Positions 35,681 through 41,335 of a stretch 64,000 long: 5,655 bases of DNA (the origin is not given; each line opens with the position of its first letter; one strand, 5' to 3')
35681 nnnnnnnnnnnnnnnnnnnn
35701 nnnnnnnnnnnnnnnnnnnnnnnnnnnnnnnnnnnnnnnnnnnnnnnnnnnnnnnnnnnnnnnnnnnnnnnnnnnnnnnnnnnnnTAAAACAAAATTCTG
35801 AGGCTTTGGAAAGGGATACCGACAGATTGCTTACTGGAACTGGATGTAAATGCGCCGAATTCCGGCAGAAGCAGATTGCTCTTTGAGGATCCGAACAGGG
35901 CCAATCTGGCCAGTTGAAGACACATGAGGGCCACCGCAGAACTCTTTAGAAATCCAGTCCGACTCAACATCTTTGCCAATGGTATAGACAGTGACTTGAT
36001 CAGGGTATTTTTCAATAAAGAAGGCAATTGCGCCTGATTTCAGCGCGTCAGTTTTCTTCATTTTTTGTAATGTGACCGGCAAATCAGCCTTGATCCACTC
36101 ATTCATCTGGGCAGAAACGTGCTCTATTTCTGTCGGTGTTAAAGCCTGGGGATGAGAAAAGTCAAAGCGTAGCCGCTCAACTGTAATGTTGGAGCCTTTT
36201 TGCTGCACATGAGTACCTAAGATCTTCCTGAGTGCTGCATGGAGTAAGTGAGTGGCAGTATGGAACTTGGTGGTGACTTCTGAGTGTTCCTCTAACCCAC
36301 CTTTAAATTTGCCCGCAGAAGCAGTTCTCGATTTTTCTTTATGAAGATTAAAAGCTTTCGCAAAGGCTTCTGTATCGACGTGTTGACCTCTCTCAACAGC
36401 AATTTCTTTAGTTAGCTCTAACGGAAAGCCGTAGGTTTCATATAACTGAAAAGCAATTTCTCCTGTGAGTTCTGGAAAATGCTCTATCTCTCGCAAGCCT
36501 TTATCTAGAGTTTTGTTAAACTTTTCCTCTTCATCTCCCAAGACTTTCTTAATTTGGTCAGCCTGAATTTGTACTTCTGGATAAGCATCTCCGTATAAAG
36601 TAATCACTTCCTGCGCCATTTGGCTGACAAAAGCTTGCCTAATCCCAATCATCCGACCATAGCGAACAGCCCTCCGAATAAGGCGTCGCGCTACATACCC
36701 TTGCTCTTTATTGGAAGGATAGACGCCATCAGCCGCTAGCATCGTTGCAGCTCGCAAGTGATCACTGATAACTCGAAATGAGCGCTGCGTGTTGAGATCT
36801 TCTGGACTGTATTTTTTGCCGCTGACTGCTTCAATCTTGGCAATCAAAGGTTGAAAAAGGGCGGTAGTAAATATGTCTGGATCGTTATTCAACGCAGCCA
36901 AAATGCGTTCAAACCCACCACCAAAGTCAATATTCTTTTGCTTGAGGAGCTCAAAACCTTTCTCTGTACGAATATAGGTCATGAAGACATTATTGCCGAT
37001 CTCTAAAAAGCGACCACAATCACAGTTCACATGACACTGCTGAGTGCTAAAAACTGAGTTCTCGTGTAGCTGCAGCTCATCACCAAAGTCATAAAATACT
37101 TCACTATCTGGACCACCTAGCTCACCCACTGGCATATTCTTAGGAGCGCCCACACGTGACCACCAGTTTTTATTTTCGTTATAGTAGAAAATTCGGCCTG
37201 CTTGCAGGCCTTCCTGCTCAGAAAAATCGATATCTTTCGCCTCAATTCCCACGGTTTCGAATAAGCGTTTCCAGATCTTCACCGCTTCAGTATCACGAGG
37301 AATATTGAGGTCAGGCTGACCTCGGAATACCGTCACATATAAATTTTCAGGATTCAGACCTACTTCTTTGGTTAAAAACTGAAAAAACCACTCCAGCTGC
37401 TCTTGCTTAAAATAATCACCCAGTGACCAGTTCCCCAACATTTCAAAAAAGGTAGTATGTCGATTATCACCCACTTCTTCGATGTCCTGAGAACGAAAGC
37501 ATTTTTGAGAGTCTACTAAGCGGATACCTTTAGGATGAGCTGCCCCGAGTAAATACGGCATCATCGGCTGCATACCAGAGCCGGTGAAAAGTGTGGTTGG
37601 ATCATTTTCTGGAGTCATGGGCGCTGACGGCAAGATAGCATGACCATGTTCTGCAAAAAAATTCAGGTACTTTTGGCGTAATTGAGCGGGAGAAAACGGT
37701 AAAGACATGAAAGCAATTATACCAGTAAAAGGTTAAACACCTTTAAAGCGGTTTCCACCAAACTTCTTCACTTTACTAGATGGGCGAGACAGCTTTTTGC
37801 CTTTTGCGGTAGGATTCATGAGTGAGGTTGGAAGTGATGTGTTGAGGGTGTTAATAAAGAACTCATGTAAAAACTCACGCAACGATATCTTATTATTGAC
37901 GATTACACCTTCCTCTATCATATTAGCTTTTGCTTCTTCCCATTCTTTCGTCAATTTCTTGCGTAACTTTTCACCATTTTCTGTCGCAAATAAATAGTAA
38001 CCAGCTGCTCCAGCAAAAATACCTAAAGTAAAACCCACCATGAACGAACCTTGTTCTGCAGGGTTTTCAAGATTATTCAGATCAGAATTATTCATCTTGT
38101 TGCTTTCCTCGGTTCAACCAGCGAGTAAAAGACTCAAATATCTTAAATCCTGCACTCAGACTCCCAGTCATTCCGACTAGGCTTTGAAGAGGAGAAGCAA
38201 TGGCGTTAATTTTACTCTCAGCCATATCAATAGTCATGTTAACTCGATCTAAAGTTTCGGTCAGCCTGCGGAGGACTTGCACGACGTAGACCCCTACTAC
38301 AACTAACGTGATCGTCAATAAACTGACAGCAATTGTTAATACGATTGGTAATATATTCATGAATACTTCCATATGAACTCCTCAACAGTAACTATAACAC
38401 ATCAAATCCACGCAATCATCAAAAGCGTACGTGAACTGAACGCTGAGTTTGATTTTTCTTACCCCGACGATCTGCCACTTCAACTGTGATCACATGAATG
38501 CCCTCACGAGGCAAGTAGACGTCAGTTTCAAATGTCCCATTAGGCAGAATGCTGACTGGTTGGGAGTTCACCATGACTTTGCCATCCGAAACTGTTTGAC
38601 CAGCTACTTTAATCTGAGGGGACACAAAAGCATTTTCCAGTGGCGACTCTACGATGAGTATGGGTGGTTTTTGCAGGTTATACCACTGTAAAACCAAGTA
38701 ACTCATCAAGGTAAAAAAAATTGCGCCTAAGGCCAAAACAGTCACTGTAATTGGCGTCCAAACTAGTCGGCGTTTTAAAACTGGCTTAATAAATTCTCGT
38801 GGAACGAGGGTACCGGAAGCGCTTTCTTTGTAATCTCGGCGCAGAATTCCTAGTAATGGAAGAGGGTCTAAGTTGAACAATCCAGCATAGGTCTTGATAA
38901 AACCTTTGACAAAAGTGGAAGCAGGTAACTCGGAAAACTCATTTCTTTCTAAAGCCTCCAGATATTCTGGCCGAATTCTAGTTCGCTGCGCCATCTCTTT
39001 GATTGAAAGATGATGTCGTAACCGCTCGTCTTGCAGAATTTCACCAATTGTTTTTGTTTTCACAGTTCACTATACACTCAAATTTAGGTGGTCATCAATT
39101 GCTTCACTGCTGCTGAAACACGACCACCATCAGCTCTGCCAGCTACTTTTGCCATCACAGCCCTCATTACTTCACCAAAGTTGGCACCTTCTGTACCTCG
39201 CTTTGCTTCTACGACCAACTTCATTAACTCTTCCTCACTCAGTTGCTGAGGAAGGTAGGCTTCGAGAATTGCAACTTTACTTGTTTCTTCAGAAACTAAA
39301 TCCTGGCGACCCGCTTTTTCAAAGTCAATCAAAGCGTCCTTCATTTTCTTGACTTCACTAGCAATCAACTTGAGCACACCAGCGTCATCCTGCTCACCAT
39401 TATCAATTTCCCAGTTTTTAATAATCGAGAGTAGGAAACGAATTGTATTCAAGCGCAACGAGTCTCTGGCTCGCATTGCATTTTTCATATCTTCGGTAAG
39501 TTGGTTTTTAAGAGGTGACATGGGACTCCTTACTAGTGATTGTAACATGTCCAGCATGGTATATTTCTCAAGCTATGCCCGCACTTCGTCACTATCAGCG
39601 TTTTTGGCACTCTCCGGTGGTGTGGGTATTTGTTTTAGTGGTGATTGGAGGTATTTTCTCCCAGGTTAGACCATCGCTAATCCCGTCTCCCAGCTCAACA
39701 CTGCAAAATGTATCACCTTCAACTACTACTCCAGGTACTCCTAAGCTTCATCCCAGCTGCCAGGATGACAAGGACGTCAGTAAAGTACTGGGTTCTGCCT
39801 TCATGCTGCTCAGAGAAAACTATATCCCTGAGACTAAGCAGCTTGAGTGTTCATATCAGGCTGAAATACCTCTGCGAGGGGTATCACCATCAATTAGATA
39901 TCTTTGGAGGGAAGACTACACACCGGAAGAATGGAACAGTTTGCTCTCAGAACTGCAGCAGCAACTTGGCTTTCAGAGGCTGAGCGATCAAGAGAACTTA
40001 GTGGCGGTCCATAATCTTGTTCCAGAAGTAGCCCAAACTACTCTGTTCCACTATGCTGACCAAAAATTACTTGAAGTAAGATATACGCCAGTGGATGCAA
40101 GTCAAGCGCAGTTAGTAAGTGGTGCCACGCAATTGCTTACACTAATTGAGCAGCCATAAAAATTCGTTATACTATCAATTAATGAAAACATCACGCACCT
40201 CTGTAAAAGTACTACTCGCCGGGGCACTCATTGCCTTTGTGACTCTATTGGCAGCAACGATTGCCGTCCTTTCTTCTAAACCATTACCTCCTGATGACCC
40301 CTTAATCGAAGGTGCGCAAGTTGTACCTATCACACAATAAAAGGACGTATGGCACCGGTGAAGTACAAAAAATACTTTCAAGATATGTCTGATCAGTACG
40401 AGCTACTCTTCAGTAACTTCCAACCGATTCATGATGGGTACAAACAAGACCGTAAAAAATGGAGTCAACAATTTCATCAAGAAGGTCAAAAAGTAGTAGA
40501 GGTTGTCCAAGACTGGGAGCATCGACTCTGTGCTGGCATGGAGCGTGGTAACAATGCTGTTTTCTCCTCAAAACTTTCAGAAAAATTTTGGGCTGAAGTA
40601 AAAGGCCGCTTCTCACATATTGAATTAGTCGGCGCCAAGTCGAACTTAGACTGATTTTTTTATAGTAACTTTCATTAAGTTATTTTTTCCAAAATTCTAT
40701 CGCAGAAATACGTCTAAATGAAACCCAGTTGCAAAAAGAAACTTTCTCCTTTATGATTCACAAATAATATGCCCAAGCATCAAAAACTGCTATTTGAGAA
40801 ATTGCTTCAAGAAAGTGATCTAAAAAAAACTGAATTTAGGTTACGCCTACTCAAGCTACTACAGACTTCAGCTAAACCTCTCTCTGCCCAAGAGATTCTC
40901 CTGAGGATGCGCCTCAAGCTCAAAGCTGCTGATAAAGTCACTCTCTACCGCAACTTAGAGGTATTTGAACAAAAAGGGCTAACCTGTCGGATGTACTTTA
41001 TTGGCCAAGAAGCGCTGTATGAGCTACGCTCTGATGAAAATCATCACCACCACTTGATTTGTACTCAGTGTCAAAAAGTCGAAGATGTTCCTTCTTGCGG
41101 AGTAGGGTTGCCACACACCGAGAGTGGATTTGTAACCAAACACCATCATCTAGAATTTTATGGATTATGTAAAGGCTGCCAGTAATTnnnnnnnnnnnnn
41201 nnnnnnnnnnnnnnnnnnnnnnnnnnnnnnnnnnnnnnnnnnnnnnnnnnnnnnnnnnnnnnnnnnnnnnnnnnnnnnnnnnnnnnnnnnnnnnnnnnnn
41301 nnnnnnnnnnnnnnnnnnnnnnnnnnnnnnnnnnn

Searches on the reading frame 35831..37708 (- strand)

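Call 77: search_protein_families(library=pfam, proteins=[window:35831-37708:-], max_evalue=0.0001)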
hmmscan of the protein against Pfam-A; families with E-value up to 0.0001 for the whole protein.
window:35831-37708:- (625 aa): 2 families
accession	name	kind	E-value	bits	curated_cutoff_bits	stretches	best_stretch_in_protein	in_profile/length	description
PF01411.24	tRNA-synt_2c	-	1.1e-125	420.7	30.3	1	10-481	2-451/552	tRNA synthetases class II (A)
PF07973.19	tRNA_SAD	-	1.7e-17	63.6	24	1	572-621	1-44/44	Threonyl and Alanyl tRNA synthetase second additional domain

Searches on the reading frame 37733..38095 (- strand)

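Call 78: search_protein_families(library=pfam, proteins=[window:37733-38095:-], max_evalue=0.0001)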
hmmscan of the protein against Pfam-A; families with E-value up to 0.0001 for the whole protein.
window:37733-38095:- (120 aa): 1 family
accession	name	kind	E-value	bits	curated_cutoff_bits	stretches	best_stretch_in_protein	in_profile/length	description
PF12732.12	YtxH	-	6.4e-08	33.4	37.5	1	20-59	2-41/71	YtxH-like protein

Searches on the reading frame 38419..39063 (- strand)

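Call 78: search_protein_families(library=pfam, proteins=[window:38419-39063:-], max_evalue=0.0001)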
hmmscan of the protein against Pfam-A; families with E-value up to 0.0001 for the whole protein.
window:38419-39063:- (214 aa): 3 families
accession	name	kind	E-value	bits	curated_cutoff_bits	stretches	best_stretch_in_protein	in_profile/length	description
PF13413.12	HTH_25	-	1.1e-19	70.4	24.6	1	9-67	1-59/62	Helix-turn-helix domain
PF09136.16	Glucodextran_B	-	7.4e-07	29.4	27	1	134-213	1-82/83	Glucodextranase, domain B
PF12844.13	HTH_19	-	1.5e-05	25.2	30.2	1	19-67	13-55/64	Helix-turn-helix domain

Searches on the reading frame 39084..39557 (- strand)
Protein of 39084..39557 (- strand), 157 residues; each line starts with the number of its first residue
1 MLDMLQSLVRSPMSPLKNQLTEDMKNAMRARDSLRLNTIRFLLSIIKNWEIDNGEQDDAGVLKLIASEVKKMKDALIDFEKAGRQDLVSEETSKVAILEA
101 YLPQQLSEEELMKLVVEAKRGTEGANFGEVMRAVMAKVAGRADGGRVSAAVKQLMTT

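Call 78: search_protein_families(library=pfam, proteins=[window:39084-39557:-], max_evalue=0.0001)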
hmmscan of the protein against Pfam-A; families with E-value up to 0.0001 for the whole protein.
window:39084-39557:- (157 aa): 1 family
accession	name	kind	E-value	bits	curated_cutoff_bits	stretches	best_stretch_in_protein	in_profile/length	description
PF09424.15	YqeY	-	2.3e-39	135.2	27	1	17-154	1-142/143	Yqey-like protein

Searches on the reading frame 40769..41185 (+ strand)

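Call 78: search_protein_families(library=pfam, proteins=[window:40769-41185:+], max_evalue=0.0001)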
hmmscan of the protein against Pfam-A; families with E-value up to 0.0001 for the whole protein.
window:40769-41185:+ (138 aa): 1 family
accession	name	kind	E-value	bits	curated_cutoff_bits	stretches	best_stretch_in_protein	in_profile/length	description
PF01475.25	FUR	-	9.1e-21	74.7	23.1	1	16-131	2-121/121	Ferric uptake regulator family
